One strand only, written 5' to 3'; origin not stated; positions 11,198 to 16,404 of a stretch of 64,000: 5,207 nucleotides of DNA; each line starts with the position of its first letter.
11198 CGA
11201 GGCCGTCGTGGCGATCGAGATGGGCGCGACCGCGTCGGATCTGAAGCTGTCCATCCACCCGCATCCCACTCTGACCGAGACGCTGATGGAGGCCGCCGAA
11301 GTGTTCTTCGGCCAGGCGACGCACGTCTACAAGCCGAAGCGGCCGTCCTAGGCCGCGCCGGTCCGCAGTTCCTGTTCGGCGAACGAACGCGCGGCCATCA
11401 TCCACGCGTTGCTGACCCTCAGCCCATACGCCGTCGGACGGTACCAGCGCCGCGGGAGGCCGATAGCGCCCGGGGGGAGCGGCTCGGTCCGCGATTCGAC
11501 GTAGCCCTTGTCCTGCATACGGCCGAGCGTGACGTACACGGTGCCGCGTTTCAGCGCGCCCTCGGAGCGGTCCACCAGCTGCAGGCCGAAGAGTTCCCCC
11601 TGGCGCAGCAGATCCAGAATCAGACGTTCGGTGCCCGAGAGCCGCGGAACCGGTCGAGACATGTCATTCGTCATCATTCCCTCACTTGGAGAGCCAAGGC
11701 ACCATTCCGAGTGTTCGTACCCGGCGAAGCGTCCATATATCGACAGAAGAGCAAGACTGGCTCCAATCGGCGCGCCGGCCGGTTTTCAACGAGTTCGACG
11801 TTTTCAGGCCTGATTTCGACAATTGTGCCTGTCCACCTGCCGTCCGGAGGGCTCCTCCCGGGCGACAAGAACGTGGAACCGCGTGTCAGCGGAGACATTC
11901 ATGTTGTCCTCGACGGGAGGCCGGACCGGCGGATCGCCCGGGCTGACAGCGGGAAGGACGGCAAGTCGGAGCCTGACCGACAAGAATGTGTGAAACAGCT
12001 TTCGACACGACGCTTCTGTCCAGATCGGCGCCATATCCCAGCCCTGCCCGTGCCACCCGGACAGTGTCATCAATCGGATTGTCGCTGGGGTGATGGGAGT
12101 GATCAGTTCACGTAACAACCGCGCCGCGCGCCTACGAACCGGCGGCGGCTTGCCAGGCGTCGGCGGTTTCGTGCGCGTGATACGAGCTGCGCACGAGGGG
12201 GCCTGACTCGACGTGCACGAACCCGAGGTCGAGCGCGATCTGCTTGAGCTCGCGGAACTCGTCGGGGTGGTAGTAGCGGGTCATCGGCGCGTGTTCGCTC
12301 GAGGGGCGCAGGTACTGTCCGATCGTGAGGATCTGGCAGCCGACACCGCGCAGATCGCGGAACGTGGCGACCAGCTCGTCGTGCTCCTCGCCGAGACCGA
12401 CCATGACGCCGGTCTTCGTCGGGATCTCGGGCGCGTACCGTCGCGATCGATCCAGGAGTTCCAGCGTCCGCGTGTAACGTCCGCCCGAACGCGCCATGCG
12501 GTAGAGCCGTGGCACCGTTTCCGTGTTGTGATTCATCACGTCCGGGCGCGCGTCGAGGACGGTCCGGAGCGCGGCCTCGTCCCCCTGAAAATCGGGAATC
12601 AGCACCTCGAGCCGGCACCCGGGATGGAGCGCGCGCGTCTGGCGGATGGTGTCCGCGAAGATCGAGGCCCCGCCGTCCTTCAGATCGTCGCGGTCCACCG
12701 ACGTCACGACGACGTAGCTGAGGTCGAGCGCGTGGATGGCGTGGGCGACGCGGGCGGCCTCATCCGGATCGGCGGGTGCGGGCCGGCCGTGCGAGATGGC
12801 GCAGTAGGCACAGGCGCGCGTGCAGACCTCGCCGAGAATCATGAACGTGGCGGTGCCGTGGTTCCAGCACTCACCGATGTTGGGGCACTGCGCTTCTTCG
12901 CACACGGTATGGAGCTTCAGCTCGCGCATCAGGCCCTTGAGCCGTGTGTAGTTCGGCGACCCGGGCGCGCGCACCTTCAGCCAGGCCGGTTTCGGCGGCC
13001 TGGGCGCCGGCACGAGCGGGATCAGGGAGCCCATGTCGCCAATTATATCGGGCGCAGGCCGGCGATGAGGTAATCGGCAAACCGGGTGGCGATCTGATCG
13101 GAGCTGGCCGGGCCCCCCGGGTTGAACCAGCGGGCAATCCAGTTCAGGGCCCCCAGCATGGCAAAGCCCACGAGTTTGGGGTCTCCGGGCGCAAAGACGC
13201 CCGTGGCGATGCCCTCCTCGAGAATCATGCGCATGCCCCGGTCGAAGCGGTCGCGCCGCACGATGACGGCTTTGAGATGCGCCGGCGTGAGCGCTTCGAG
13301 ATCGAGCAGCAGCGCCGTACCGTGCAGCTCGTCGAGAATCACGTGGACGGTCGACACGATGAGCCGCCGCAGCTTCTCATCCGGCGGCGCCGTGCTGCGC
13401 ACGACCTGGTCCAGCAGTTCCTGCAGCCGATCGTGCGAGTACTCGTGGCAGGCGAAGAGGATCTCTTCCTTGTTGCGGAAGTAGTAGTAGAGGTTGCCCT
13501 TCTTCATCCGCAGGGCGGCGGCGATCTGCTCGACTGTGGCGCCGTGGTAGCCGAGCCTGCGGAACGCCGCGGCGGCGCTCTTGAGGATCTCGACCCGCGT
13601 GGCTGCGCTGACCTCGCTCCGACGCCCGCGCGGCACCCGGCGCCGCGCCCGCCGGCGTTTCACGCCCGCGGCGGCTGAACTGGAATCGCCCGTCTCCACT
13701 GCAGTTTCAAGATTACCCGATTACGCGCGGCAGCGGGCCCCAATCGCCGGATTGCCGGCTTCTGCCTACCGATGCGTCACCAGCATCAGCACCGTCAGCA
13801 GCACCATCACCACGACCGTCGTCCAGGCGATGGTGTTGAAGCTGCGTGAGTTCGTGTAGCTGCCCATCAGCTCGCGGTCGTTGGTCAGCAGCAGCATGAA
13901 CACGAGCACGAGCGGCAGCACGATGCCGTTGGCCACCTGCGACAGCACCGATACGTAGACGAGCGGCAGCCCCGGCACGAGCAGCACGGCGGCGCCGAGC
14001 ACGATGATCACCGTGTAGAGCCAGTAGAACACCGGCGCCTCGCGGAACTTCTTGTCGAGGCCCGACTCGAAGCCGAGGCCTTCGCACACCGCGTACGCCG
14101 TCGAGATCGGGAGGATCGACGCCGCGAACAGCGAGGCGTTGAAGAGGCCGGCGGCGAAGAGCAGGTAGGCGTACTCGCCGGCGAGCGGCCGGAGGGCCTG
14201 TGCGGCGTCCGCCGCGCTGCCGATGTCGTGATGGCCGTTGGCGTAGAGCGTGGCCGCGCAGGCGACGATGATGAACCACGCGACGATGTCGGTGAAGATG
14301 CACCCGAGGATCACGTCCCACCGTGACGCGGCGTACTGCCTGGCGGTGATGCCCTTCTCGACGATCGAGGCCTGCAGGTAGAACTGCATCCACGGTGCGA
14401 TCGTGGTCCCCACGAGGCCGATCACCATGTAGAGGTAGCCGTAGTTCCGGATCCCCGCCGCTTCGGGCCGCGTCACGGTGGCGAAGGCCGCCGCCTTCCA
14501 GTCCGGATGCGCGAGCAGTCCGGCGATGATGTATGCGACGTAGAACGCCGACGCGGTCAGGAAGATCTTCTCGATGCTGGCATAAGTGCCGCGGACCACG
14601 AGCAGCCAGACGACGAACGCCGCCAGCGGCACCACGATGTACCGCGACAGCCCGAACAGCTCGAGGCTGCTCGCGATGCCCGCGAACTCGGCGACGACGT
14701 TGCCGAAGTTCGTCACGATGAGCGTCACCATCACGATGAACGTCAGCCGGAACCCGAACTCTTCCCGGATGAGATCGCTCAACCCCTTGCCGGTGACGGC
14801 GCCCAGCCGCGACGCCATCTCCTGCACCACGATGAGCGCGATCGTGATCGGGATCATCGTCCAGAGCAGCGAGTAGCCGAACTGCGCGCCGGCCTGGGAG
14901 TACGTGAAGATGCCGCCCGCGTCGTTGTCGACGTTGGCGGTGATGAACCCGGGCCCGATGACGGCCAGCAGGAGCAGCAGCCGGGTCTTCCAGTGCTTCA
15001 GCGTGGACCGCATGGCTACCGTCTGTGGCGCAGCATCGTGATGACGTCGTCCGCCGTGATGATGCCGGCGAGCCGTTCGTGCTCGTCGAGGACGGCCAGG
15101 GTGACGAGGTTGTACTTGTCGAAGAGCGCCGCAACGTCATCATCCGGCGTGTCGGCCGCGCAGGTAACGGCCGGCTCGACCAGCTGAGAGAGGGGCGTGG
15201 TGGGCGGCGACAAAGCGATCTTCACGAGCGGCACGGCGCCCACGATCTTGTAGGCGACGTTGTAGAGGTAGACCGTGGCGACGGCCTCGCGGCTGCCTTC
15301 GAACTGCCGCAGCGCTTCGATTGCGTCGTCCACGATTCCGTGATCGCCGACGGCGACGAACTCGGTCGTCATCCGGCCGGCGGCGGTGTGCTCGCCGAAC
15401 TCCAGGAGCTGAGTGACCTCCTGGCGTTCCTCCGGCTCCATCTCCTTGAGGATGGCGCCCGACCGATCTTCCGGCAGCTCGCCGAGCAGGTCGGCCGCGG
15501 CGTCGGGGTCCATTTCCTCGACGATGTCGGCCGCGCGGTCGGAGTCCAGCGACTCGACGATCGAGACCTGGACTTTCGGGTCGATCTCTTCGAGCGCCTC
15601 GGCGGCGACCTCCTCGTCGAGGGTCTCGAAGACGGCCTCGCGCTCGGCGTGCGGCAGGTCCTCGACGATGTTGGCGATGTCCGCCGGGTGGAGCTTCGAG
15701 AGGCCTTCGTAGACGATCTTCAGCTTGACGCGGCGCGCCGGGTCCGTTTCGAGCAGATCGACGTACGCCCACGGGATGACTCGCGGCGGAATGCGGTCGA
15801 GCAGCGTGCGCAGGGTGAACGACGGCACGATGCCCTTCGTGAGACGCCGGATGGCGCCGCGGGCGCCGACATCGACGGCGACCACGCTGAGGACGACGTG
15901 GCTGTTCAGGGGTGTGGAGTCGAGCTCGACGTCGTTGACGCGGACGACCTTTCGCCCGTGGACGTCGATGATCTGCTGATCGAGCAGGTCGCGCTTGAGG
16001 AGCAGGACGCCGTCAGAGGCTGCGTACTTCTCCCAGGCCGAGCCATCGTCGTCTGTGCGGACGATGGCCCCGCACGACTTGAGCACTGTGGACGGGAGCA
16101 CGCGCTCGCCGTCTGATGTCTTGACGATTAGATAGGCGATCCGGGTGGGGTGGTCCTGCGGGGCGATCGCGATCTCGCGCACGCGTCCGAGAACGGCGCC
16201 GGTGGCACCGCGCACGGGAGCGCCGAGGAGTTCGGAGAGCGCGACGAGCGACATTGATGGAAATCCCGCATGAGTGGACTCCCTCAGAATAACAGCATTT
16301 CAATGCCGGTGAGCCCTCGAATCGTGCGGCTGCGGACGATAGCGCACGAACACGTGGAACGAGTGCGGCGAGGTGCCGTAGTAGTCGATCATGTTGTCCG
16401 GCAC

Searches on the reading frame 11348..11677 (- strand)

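Call 41: search_protein_families(library=pfam, proteins=[window:11348-11677:-], max_evalue=0.05)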
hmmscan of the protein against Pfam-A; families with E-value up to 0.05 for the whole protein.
window:11348-11677:- (109 aa): 2 families
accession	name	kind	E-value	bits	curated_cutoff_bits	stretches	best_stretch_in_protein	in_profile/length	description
PF03551.20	PadR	-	1.6e-08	34.9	27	1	20-87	1-71/75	Transcriptional regulator PadR-like family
PF01978.25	TrmB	-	0.0088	16.3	25.6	1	42-81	34-64/68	Sugar-specific transcriptional regulator TrmB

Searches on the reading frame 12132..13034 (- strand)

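Call 41: search_protein_families(library=pfam, proteins=[window:12132-13034:-], max_evalue=0.05)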
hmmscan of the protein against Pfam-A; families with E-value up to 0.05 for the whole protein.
window:12132-13034:- (300 aa): 3 families
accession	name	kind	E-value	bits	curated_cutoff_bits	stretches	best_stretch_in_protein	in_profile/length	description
PF04055.27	Radical_SAM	-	2.6e-18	67.2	29.5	1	65-228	1-166/166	Radical SAM superfamily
PF16881.10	LIAS_N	-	1.5e-10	41.8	27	1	15-50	61-96/96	N-terminal domain of lipoyl synthase of Radical_SAM family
PF24278.2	HVO_0513_N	-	0.031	14.3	29.8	0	144-197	30-83/134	HVO_0513, N-terminal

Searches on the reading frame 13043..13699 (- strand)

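Call 41: search_protein_families(library=pfam, proteins=[window:13043-13699:-], max_evalue=0.05)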
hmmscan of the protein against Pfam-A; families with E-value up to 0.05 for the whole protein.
window:13043-13699:- (218 aa): 7 families
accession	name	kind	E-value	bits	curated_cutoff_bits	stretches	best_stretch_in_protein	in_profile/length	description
PF17932.6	TetR_C_24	-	6.1e-31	107.5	26.4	1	104-215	2-114/114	Tetracyclin repressor-like, C-terminal domain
PF00440.29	TetR_N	-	8.6e-14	51.5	24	1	38-84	1-47/47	Bacterial regulatory proteins, tetR family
PF14514.11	TetR_C_9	-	0.0002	21.9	25.3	1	106-187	4-87/130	Tetracyclin repressor-like, C-terminal domain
PF21351.2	TetR_C_41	-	0.0015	19.2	27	1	155-215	47-108/108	Tetracyclin repressor-like, C-terminal domain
PF12840.13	HTH_20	-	0.016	15.6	27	0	46-72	10-37/51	Helix-turn-helix domain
PF19973.4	TCAD7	-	0.027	15.1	24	0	37-150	9-104/109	Ternary complex associated domain 7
PF17935.6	TetR_C_27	-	0.032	14.8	26.1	0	137-185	33-81/106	Tetracyclin repressor-like, C-terminal domain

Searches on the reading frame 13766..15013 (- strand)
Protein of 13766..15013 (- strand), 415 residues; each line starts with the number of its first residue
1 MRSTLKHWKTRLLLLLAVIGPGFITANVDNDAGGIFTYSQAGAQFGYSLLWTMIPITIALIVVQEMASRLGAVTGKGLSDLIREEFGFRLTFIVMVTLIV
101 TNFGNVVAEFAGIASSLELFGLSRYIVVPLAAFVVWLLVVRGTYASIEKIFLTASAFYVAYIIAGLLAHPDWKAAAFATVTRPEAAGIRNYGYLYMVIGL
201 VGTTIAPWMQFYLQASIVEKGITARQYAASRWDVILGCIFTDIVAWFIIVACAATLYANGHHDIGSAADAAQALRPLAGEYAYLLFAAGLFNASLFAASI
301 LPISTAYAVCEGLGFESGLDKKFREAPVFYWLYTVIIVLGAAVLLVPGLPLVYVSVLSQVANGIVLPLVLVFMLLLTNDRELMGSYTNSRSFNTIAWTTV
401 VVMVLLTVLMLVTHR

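Call 12: search_protein_families(library=ncbifam, proteins=[window:13766-15013:-], max_evalue=0.01)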
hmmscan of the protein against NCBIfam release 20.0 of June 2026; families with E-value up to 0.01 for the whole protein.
window:13766-15013:- (415 aa): 3 families
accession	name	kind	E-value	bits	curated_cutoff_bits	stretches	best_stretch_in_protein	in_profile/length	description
NF001923.0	PRK00701.1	subfamily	1.1e-43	149.5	430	1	9-413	27-434/439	Mn(2+) uptake NRAMP transporter MntH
NF037982.1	Nramp_1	equivalog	7.5e-20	71.5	50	2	20-190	1-175/404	Nramp family divalent metal transporter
TIGR01197.1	nramp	subfamily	5.7e-15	55.5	272.5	1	15-230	3-219/390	metal ion transporter, metal ion (Mn2+/Fe2+) transporter (Nramp) family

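Call 49: search_solved_structures(query=window:13766-15013:-, max_evalue=0.001, show_alignments=2)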
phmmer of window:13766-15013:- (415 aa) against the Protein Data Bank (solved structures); distinct sequences matched with E-value up to 0.001: 21.
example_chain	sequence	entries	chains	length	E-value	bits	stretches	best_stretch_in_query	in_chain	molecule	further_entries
7qia_A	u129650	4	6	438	1.8e-112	379.6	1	10-412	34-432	Divalent metal cation transporter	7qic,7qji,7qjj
8e6i_A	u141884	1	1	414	3.4e-32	115.3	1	15-408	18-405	Divalent metal cation transporter MntH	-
8e5s_A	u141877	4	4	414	1.5e-31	113.1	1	15-408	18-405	Divalent metal cation transporter MntH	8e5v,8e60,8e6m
8e6l_A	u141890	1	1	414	1.8e-31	112.9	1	15-408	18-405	Divalent metal cation transporter MntH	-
8e6n_A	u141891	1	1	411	3.1e-31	112.1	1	14-408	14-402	Divalent metal cation transporter MntH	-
8e6h_A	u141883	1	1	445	4.2e-31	111.7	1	15-408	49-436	Divalent metal cation transporter MntH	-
6d91_A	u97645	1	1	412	6.2e-31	111.1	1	14-408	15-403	Divalent metal cation transporter MntH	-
6c3i_A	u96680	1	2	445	1.2e-30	110.2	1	15-408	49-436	Divalent metal cation transporter MntH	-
5kte_A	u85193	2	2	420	2.3e-30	109.2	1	15-408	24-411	Divalent metal cation transporter MntH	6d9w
10ky_A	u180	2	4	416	1.3e-21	80.4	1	16-411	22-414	Divalent metal cation transporter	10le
7phq_B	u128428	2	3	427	1.5e-20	76.9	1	31-412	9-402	Divalent metal cation transporter MntH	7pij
5m94_A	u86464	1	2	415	1.8e-20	76.7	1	31-412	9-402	Divalent metal cation transporter MntH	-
5m95_A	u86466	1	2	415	1.8e-20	76.7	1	31-412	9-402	Divalent metal cation transporter MntH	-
8ont_A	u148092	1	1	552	1e-10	44.6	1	15-412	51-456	NRAMP related aluminium transporter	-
9f6n_A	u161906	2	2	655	2.5e-10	43.3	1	15-240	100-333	Natural resistance-associated macrophage protein 2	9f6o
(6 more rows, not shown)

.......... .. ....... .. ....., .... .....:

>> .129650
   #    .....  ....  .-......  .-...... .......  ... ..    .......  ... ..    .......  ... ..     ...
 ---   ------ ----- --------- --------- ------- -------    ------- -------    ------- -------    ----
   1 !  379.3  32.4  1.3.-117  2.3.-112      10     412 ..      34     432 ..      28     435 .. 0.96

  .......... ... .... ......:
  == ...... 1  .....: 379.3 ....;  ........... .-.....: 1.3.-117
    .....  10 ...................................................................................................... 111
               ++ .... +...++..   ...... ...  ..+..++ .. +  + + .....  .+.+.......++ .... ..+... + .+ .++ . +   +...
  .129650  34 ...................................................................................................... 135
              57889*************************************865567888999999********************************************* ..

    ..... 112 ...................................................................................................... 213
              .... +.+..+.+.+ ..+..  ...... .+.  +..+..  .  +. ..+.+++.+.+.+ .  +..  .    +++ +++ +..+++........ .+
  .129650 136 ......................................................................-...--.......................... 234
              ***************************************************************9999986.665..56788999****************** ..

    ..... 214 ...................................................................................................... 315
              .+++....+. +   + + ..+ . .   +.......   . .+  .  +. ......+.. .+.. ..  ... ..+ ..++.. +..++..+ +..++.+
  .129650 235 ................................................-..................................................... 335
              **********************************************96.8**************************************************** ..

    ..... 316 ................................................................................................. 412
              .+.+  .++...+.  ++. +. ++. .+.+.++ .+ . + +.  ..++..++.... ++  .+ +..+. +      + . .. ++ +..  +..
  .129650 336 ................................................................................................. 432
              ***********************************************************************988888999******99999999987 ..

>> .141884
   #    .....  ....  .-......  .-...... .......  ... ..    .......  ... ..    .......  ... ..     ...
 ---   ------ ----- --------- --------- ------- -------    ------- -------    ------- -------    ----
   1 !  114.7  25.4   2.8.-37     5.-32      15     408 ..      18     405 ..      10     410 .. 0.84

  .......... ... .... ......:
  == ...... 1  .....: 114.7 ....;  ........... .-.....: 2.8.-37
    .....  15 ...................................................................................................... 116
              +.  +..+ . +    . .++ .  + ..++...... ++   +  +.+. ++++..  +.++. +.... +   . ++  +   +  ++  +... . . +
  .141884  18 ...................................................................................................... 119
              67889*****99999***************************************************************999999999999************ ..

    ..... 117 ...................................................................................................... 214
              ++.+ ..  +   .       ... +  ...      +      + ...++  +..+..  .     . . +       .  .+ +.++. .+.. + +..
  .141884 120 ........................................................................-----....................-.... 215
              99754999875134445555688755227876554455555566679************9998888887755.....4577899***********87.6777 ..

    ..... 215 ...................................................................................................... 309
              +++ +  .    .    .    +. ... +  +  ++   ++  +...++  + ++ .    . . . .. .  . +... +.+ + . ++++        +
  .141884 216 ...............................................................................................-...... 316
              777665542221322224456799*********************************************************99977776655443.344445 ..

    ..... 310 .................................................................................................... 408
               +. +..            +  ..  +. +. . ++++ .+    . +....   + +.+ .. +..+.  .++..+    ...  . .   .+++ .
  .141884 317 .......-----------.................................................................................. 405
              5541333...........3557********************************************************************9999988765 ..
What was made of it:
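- On NrmT/NRMT clade of SLC11/NRAMP: The shared 'ndaggi' motif is visible in the alignment (call 49).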

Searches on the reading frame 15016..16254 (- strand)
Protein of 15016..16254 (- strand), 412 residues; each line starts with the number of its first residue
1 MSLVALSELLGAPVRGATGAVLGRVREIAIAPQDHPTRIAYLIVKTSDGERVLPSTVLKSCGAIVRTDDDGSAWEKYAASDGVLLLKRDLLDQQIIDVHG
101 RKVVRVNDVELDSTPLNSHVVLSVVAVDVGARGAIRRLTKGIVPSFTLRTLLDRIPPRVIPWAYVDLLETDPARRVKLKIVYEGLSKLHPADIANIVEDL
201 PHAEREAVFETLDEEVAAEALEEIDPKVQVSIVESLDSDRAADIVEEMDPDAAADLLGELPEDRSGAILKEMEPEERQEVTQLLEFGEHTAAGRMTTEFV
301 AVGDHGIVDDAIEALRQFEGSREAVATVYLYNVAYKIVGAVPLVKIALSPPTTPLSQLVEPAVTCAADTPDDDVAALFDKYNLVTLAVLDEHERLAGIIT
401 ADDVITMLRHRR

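Call 6: search_protein_families(library=pfam, proteins=[window:15016-16254:-], max_evalue=0.01)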
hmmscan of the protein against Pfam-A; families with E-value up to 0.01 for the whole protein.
window:15016-16254:- (412 aa): 5 families
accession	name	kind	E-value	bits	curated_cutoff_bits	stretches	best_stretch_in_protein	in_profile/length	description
PF03448.22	MgtE_N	-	2.1e-30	105.7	25.9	1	188-288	1-101/102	MgtE intracellular N domain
PF00571.33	CBS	-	6.7e-08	33.2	24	1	360-408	7-55/57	CBS domain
PF05239.21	PRC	-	7.6e-06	26.3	21.2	1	4-54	4-56/78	PRC-barrel domain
PF14841.11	FliG_M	-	1.4e-05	25.6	25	0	249-280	12-43/76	FliG middle domain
PF14842.11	FliG_N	-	0.0041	18.2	25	0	251-282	6-37/104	FliG N-terminal domain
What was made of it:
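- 15016..16254 (-): Stand-alone MgtE-N-like cytoplasmic fragment (PRC, MgtE_N and CBS domains). Call 6.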
